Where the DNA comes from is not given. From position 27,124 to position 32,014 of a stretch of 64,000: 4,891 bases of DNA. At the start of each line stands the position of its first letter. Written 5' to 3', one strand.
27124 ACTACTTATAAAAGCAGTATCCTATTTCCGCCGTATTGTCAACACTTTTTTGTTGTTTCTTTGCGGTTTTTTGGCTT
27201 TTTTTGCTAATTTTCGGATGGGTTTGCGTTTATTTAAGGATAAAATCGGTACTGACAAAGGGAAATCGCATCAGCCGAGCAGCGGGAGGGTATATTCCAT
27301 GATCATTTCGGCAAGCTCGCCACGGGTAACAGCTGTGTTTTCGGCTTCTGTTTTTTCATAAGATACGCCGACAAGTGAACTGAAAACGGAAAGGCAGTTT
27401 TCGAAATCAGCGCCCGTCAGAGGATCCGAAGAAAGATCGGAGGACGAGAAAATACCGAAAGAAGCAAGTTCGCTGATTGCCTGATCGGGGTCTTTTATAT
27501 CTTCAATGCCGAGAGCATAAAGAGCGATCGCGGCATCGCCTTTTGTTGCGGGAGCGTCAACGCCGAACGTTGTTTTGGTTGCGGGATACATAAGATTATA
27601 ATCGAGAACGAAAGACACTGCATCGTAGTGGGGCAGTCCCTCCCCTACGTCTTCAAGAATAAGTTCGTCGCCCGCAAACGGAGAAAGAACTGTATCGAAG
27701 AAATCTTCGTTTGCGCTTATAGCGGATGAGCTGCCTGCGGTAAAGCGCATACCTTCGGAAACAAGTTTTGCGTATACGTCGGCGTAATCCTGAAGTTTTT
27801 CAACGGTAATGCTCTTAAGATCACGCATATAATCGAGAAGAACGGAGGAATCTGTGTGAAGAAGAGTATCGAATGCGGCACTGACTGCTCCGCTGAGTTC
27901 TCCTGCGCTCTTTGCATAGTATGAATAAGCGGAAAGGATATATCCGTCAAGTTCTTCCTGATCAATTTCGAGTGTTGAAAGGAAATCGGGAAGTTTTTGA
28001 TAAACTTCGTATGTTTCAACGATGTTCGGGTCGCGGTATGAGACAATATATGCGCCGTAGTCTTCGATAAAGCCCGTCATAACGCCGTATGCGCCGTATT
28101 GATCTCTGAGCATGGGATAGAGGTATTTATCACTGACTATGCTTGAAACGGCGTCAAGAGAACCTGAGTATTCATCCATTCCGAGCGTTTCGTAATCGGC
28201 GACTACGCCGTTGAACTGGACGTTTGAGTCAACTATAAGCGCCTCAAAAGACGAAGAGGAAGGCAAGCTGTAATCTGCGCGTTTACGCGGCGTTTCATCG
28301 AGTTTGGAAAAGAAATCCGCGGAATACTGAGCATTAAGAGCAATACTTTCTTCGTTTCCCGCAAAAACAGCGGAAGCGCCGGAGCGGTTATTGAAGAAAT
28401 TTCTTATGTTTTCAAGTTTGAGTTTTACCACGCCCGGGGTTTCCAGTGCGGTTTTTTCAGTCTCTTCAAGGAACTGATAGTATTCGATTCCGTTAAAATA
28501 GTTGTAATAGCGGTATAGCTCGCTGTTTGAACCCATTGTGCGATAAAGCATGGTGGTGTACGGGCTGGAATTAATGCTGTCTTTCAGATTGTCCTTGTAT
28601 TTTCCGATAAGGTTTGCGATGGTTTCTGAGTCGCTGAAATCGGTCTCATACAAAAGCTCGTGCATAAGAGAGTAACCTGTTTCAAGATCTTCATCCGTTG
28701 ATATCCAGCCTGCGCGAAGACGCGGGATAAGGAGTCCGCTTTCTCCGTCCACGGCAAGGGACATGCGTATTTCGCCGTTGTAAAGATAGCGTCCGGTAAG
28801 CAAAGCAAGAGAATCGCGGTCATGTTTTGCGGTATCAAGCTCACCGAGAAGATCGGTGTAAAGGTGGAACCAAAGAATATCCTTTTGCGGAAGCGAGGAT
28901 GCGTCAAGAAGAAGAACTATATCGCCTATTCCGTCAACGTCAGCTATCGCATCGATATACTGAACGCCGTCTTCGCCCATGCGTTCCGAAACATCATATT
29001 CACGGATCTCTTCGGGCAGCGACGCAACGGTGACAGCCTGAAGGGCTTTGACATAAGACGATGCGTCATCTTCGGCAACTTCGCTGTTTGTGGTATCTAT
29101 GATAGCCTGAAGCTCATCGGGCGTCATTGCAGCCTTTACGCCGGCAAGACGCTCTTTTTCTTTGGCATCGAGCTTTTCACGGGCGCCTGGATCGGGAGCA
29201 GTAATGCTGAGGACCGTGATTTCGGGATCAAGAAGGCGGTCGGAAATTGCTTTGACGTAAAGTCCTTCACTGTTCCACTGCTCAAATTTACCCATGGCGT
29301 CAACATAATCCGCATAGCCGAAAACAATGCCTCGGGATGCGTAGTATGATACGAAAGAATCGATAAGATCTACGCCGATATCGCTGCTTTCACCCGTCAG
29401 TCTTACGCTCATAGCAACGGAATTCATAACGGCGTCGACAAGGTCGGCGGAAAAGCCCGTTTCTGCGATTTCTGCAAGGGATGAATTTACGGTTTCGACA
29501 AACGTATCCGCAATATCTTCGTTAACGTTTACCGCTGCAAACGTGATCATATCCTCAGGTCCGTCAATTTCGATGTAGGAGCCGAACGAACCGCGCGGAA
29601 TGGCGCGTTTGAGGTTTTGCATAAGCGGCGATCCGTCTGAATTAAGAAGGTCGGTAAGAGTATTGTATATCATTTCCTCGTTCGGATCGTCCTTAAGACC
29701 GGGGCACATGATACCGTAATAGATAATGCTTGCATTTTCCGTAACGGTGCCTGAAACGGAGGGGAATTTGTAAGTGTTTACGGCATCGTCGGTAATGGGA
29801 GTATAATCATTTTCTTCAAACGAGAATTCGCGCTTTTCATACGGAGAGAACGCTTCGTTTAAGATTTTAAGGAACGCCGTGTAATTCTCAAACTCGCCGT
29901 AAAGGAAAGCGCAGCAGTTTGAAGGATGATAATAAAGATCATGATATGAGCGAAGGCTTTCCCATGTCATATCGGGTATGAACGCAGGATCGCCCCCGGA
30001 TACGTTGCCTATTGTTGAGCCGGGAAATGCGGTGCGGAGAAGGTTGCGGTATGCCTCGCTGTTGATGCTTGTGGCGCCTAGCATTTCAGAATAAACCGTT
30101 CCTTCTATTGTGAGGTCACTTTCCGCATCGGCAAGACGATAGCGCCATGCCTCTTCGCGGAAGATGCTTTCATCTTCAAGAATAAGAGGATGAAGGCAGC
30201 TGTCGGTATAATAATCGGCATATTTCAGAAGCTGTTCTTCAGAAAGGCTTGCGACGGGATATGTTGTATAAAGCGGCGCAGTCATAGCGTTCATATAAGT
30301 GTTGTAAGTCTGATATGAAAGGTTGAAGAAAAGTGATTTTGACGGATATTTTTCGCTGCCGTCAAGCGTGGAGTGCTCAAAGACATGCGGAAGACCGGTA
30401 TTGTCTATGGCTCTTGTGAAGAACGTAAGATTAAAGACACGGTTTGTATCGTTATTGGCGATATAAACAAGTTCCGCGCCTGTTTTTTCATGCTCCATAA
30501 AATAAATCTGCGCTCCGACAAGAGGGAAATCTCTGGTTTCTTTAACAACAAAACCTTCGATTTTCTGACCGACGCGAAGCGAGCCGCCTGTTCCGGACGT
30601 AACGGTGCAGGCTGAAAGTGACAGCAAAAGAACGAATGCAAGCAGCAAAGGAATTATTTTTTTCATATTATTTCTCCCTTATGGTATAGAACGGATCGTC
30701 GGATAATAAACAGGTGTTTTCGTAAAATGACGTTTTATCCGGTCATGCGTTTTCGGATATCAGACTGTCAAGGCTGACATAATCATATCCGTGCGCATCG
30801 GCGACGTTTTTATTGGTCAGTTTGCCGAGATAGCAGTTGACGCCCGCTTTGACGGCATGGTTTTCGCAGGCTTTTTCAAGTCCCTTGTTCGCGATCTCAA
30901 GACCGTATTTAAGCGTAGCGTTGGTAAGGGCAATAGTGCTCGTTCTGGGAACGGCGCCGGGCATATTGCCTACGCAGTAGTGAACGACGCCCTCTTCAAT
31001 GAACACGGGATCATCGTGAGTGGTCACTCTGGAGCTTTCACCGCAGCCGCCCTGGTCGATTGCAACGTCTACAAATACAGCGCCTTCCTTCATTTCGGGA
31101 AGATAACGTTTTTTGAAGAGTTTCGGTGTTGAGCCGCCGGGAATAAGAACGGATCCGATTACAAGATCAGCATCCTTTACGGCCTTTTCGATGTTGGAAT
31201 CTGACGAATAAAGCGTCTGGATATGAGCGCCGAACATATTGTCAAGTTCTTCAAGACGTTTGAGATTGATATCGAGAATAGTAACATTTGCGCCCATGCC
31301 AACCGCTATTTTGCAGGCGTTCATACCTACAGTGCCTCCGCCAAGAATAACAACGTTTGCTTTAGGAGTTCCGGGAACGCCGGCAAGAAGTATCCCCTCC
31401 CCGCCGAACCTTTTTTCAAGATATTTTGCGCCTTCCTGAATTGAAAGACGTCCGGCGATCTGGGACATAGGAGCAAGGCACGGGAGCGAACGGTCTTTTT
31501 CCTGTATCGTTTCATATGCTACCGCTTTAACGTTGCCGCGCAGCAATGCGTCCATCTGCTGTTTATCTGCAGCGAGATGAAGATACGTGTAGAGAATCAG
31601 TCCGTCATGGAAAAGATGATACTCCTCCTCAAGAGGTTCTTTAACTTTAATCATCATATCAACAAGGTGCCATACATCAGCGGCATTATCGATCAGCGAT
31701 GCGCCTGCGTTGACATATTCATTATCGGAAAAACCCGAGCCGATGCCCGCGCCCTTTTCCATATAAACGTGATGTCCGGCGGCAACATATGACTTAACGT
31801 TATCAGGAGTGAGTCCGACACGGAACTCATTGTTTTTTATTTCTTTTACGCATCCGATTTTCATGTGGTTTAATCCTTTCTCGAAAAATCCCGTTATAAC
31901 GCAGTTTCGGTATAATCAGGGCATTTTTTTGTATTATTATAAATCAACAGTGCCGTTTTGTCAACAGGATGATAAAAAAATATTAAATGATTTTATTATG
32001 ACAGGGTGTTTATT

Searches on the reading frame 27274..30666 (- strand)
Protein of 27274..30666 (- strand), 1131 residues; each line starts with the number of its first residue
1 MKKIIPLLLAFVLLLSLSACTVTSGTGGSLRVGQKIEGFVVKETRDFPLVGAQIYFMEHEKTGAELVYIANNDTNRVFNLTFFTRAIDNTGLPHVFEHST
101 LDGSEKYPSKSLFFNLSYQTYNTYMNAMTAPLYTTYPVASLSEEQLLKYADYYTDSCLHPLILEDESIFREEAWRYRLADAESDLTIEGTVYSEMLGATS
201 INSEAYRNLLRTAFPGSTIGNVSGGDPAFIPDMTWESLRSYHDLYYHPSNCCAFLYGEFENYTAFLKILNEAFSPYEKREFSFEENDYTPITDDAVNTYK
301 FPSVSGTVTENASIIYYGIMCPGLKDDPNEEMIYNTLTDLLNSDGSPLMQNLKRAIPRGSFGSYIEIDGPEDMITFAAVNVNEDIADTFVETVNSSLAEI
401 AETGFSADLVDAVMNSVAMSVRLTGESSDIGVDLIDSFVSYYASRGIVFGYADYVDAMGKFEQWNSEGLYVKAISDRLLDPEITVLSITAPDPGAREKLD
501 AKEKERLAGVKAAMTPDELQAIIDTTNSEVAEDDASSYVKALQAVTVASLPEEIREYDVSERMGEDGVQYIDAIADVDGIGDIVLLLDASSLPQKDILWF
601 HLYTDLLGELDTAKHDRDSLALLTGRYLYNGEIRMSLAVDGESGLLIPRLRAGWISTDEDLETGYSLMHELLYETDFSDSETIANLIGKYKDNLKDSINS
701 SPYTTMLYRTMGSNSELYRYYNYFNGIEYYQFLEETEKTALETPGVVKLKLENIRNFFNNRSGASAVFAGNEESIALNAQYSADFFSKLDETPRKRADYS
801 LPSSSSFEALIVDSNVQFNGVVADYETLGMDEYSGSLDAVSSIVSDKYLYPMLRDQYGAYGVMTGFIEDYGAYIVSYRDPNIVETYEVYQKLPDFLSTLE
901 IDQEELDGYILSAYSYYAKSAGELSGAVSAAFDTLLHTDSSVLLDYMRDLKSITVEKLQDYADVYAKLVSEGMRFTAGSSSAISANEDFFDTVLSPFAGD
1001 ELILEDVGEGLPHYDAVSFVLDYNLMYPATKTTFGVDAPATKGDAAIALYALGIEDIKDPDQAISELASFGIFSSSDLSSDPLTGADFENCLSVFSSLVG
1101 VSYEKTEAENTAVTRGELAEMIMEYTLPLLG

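Call 54: search_protein_families(library=pfam, proteins=[window:27274-30666:-], max_evalue=0.00001)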
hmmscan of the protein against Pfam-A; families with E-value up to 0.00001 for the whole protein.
window:27274-30666:- (1131 aa): 3 families
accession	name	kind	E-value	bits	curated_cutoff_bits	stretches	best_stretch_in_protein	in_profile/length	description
PF08367.16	M16C_assoc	-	4.9e-27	95.1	25.3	1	491-735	3-251/252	Peptidase M16C associated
PF22516.1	PreP_C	-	1.6e-17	64.1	27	1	808-971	2-164/173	PreP C-terminal domain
PF05193.26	Peptidase_M16_C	-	4e-15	56.6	23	1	233-415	2-179/181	Peptidase M16 inactive domain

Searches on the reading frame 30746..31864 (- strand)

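Call 54: search_protein_families(library=pfam, proteins=[window:30746-31864:-], max_evalue=0.00001)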
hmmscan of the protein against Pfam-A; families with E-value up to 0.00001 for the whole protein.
window:30746-31864:- (373 aa): 3 families
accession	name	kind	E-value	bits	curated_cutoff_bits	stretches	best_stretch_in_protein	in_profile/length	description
PF01262.27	AlaDh_PNT_C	-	4.2e-81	271.9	23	1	141-352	1-214/214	Alanine dehydrogenase/PNT, C-terminal domain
PF05222.21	AlaDh_PNT_N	-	2e-45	154.8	30.4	1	4-137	1-136/136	Alanine dehydrogenase/PNT, N-terminal domain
PF02826.25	2-Hacid_dh_C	-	7.6e-07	29.1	25.1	1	169-268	37-127/178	D-isomer specific 2-hydroxyacid dehydrogenase, NAD binding domain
